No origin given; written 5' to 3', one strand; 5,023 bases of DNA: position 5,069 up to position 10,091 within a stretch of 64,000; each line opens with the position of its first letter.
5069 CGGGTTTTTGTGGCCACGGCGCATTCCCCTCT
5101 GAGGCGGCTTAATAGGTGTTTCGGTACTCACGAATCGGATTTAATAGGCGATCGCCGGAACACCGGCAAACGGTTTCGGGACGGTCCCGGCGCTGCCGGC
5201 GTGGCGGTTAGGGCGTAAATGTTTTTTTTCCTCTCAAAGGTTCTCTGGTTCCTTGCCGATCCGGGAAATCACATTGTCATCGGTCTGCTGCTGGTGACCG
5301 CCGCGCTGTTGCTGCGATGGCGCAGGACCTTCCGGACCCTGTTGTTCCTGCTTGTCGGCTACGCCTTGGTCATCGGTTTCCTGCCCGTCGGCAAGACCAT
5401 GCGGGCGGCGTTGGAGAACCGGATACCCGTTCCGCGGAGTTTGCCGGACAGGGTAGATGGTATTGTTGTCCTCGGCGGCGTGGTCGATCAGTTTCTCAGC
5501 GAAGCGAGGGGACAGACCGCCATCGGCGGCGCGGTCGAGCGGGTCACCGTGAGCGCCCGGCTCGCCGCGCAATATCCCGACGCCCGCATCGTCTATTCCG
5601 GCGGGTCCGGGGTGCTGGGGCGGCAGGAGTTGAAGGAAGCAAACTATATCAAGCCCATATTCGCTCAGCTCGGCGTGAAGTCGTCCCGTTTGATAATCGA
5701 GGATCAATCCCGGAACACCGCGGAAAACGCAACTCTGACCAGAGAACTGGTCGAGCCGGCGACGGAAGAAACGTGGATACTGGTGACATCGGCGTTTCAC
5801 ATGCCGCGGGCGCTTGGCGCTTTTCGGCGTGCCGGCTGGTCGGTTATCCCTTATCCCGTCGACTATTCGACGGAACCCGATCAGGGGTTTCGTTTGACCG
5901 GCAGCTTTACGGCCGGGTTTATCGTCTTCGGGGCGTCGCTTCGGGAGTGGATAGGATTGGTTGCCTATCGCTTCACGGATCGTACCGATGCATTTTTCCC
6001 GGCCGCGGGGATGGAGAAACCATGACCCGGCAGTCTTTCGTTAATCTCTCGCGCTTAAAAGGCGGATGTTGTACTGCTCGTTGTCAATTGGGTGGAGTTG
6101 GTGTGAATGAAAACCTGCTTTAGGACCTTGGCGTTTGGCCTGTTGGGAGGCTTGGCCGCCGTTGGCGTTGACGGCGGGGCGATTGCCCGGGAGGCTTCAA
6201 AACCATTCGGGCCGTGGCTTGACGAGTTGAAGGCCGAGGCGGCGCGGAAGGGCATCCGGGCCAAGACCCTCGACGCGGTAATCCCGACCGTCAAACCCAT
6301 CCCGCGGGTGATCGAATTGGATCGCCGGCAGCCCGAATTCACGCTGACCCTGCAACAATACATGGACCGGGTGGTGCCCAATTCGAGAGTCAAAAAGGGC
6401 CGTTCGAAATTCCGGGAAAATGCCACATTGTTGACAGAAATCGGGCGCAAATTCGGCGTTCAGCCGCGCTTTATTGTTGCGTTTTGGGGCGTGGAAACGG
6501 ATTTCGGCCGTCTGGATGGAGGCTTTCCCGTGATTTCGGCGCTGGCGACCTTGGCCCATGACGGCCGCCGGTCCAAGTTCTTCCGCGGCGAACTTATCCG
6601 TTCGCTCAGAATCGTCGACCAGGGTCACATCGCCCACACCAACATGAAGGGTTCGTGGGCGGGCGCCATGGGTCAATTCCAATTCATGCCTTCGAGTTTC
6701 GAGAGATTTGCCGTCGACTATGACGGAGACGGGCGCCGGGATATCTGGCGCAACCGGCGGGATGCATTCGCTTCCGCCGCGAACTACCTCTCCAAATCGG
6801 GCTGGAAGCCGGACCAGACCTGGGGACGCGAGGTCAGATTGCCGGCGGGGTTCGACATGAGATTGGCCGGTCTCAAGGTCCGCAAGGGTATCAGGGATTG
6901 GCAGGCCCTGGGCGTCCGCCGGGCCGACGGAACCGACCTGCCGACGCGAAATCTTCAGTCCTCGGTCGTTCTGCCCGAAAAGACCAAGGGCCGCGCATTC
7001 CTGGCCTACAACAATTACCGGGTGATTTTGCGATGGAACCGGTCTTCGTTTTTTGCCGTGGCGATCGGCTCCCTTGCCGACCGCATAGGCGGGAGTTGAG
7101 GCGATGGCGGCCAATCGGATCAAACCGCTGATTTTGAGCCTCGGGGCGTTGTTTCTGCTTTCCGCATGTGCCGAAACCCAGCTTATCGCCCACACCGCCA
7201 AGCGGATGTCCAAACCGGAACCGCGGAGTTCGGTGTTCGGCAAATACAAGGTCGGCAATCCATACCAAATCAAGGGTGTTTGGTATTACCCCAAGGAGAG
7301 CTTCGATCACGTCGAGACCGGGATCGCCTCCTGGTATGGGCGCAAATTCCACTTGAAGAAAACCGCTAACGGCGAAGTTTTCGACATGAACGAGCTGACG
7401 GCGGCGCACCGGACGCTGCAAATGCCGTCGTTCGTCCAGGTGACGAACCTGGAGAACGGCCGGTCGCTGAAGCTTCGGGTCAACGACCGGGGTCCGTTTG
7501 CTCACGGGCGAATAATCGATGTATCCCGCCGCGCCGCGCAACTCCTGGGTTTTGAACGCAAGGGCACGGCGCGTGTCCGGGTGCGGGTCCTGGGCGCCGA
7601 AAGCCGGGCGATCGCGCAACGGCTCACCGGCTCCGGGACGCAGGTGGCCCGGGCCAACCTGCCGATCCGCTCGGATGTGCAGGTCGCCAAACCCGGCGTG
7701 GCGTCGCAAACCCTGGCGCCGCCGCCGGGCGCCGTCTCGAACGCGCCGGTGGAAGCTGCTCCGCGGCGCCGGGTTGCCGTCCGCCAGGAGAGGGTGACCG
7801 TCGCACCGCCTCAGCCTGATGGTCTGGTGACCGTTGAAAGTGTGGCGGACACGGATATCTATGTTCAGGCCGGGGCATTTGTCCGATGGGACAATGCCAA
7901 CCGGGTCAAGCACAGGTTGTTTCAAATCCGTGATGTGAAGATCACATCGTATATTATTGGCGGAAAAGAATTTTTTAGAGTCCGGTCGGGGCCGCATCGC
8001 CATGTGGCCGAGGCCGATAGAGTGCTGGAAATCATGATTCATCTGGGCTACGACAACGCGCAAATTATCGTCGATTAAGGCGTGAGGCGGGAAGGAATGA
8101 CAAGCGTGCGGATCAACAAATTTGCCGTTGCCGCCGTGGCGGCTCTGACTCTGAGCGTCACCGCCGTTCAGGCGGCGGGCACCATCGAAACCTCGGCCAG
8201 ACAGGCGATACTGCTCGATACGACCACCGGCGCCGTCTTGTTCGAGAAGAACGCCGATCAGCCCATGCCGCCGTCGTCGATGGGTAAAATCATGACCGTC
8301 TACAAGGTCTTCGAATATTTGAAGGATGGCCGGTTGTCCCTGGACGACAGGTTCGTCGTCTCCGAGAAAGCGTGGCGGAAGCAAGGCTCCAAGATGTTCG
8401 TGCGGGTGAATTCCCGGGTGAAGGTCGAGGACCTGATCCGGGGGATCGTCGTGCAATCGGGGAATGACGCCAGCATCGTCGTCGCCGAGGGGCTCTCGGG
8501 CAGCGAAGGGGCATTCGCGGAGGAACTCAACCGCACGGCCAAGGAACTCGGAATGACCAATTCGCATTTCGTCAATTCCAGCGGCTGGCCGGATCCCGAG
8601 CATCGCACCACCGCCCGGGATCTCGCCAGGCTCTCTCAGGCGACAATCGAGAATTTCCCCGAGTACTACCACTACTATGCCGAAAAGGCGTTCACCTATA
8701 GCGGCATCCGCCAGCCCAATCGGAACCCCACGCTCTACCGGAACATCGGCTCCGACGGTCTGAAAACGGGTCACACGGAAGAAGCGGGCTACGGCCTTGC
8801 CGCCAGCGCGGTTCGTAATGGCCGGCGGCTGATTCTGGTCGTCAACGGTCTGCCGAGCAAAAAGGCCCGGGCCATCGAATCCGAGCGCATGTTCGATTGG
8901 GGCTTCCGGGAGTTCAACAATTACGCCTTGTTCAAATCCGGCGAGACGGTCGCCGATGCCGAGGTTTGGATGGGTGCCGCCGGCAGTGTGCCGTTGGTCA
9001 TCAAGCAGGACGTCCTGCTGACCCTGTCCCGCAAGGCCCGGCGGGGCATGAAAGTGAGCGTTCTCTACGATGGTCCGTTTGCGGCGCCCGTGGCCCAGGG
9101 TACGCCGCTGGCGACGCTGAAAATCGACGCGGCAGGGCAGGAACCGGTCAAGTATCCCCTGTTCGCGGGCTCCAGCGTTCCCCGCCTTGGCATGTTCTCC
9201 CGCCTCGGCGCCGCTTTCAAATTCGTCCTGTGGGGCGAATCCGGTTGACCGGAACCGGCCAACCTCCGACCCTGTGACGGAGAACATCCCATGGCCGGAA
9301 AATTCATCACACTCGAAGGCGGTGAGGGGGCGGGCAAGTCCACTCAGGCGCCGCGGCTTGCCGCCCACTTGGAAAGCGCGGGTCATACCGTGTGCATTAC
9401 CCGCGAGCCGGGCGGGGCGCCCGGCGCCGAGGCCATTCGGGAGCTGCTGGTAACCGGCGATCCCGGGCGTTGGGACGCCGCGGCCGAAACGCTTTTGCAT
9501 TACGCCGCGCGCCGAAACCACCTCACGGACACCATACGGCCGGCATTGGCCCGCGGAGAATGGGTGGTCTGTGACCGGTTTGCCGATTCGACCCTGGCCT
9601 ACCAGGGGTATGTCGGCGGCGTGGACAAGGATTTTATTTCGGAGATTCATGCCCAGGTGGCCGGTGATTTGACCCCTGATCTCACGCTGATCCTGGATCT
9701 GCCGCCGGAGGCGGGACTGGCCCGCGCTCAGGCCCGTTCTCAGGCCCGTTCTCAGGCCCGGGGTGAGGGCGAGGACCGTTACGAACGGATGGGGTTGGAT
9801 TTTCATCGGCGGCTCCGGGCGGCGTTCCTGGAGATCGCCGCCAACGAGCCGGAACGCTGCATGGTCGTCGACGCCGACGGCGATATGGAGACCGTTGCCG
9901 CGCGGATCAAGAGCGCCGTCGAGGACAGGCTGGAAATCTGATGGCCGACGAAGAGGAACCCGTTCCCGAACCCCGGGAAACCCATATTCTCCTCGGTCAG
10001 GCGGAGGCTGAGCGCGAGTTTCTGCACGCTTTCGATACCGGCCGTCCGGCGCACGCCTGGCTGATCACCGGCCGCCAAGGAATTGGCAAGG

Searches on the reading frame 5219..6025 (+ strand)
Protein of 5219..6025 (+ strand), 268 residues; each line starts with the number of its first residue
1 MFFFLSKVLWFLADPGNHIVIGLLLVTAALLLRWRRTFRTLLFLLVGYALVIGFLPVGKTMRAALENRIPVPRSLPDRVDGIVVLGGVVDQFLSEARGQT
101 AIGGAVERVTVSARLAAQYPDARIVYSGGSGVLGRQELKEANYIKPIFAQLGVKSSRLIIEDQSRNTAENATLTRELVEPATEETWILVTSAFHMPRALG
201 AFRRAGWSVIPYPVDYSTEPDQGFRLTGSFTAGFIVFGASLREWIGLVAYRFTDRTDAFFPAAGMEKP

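Call 30: search_protein_families(library=pfam, proteins=[window:5219-6025:+], max_evalue=0.00001)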
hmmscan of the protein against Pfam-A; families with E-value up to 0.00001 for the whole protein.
window:5219-6025:+ (268 aa): 1 family
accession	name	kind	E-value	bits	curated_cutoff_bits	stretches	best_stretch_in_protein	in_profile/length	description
PF02698.23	DUF218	-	1.9e-30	105.9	27.6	1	80-246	1-133/133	DUF218 domain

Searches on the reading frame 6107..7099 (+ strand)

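Call 30: search_protein_families(library=pfam, proteins=[window:6107-7099:+], max_evalue=0.00001)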
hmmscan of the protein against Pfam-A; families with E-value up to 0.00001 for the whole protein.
window:6107-7099:+ (330 aa): 1 family
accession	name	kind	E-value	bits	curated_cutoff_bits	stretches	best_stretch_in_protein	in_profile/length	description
PF13406.11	SLT_2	-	9.2e-115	383.3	24.3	1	34-325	2-292/292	Transglycosylase SLT domain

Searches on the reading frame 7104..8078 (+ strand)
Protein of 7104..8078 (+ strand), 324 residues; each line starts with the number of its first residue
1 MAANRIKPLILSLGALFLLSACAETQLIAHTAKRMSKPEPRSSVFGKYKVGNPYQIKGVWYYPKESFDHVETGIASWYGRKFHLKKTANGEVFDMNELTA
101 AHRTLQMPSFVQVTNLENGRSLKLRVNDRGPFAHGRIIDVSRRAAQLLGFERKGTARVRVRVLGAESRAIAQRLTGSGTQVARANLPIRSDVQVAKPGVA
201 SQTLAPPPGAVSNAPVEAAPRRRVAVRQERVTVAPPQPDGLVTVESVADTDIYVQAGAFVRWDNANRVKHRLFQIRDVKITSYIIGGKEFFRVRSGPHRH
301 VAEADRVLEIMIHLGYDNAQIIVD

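Call 30: search_protein_families(library=pfam, proteins=[window:7104-8078:+], max_evalue=0.00001)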
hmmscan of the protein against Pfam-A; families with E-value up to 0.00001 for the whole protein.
window:7104-8078:+ (324 aa): 2 families
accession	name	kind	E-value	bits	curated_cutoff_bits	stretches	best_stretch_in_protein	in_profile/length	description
PF03330.24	DPBB_1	-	3e-23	82.3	28.8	1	71-160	2-83/83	Lytic transglycolase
PF05036.18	SPOR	-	1.1e-07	32.5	21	1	250-309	3-62/76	SPOR domain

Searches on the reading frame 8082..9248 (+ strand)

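Call 30: search_protein_families(library=pfam, proteins=[window:8082-9248:+], max_evalue=0.00001)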
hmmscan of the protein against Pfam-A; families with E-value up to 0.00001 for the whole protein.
window:8082-9248:+ (388 aa): 3 families
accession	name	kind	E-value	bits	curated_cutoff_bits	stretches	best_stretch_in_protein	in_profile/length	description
PF00768.25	Peptidase_S11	-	1.1e-66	225.2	27.6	1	32-255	8-235/239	D-alanyl-D-alanine carboxypeptidase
PF13354.11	Beta-lactamase2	-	3.1e-17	63.1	22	1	44-187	4-145/214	Beta-lactamase enzyme family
PF07943.18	PBP5_C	-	1e-13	51.7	21.2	1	278-367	1-90/91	Penicillin-binding protein 5, C-terminal domain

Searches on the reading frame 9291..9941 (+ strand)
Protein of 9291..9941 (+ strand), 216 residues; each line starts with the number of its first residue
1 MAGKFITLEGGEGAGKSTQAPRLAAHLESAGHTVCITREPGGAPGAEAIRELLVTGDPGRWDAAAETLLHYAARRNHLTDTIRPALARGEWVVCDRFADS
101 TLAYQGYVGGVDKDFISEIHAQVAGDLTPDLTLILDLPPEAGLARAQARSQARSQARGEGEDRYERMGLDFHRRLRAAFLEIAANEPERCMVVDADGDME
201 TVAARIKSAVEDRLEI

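Call 30: search_protein_families(library=pfam, proteins=[window:9291-9941:+], max_evalue=0.00001)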
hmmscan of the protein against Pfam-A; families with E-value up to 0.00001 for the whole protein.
window:9291-9941:+ (216 aa): 2 families
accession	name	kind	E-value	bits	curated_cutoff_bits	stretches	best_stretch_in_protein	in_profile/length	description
PF02223.23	Thymidylate_kin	-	3.7e-46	157.6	27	1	8-206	1-185/185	Thymidylate kinase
PF13521.12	AAA_28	-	3.9e-07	30.9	27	1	6-163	2-141/164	AAA domain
